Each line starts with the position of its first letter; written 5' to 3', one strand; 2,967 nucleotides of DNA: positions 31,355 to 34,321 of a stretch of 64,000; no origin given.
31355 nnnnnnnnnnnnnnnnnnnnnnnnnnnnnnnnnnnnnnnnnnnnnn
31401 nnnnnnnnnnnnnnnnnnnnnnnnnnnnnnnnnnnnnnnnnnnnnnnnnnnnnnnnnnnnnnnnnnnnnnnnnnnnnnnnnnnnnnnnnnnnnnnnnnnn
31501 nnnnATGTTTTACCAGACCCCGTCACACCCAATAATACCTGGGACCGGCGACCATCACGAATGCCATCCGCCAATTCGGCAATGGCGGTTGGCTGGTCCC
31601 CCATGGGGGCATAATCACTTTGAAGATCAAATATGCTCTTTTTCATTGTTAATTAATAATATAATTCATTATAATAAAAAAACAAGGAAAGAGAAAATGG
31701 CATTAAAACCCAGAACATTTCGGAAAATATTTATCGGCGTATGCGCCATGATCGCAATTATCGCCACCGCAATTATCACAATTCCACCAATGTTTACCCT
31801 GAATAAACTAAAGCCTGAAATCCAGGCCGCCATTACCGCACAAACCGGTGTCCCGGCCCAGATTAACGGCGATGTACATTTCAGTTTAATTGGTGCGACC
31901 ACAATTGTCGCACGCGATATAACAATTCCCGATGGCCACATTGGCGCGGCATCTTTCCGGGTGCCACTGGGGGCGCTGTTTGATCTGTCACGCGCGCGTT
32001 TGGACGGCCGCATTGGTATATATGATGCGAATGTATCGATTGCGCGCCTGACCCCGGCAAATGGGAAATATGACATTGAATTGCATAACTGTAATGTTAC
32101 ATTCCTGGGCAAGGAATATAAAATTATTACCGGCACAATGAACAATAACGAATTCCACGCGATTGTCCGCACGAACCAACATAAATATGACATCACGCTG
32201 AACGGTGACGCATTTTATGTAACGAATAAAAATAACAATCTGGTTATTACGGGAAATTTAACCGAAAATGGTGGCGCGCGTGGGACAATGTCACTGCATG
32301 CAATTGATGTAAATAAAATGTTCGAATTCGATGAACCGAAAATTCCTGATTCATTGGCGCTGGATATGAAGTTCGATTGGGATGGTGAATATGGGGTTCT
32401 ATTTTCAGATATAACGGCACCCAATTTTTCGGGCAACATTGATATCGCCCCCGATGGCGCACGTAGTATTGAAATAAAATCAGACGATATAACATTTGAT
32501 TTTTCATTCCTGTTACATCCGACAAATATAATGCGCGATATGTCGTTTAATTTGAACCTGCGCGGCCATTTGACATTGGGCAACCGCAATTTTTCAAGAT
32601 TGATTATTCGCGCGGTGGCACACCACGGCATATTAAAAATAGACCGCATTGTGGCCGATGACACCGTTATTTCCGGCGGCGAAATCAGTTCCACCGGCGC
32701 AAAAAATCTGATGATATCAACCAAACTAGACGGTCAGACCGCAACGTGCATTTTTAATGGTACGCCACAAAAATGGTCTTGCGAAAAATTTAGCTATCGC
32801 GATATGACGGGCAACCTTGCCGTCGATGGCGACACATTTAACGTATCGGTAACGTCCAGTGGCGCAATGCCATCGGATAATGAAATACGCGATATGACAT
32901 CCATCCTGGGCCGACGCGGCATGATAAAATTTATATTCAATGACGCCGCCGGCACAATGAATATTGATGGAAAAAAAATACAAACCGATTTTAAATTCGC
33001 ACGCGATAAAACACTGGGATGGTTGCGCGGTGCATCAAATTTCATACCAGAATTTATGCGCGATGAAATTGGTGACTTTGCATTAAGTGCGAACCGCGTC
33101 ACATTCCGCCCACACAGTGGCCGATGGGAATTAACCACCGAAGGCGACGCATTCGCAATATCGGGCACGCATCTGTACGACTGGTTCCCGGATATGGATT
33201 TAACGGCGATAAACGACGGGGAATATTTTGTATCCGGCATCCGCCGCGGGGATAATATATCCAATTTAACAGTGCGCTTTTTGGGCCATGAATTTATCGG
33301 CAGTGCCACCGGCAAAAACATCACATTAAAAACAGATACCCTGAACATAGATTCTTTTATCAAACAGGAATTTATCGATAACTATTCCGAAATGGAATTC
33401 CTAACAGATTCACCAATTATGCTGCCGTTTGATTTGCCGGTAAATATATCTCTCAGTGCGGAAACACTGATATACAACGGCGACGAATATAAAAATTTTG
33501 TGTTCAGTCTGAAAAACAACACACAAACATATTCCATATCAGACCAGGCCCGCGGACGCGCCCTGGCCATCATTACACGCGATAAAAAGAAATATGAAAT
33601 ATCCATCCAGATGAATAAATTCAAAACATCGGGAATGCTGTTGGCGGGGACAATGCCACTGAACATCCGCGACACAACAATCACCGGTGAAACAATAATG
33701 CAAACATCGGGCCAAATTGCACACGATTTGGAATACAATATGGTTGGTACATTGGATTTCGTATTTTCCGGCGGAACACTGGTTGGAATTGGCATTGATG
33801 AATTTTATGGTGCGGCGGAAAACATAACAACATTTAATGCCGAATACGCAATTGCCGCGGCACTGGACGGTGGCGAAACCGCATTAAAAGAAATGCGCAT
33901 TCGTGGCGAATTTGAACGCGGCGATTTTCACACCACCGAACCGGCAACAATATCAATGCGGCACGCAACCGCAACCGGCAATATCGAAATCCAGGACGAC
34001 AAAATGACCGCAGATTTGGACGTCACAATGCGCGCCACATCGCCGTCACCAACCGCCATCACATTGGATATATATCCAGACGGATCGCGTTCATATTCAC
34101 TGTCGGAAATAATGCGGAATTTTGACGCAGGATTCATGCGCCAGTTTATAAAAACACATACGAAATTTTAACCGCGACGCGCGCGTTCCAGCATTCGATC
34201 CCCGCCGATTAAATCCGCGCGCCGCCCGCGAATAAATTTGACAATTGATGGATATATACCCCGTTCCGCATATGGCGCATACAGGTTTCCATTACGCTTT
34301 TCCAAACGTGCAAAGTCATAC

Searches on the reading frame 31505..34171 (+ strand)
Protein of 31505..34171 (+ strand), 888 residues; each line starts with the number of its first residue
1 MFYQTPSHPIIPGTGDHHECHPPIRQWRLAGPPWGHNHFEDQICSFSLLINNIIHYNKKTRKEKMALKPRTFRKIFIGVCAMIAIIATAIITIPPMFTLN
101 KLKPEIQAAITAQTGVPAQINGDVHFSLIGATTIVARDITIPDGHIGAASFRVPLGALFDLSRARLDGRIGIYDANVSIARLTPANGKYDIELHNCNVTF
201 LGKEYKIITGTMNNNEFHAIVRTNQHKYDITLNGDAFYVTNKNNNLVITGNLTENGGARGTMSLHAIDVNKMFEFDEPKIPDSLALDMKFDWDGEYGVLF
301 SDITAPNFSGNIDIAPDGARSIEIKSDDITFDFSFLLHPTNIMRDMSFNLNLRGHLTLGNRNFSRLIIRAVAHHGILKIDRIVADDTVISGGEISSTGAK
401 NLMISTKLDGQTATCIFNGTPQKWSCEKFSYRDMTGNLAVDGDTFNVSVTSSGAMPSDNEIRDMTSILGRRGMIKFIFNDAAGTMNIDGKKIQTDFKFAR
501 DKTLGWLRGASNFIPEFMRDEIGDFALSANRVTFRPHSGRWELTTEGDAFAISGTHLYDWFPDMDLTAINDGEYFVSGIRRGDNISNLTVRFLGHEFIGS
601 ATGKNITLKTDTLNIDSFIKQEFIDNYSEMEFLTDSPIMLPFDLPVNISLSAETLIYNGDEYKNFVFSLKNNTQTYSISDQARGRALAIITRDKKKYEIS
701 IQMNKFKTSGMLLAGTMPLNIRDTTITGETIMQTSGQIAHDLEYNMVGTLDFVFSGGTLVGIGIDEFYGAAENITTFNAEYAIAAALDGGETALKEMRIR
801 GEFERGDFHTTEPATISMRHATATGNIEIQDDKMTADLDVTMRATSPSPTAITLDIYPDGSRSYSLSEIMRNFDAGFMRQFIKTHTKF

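Call 29: search_protein_families(library=pfam, proteins=[window:31505-34171:+], max_evalue=0.0001)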
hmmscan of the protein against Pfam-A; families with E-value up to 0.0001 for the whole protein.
window:31505-34171:+ (888 aa): 1 family
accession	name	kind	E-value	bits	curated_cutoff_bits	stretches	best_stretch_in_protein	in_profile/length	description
PF05170.20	AsmA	-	1.2e-08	34.7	29.8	1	71-143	3-75/607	AsmA family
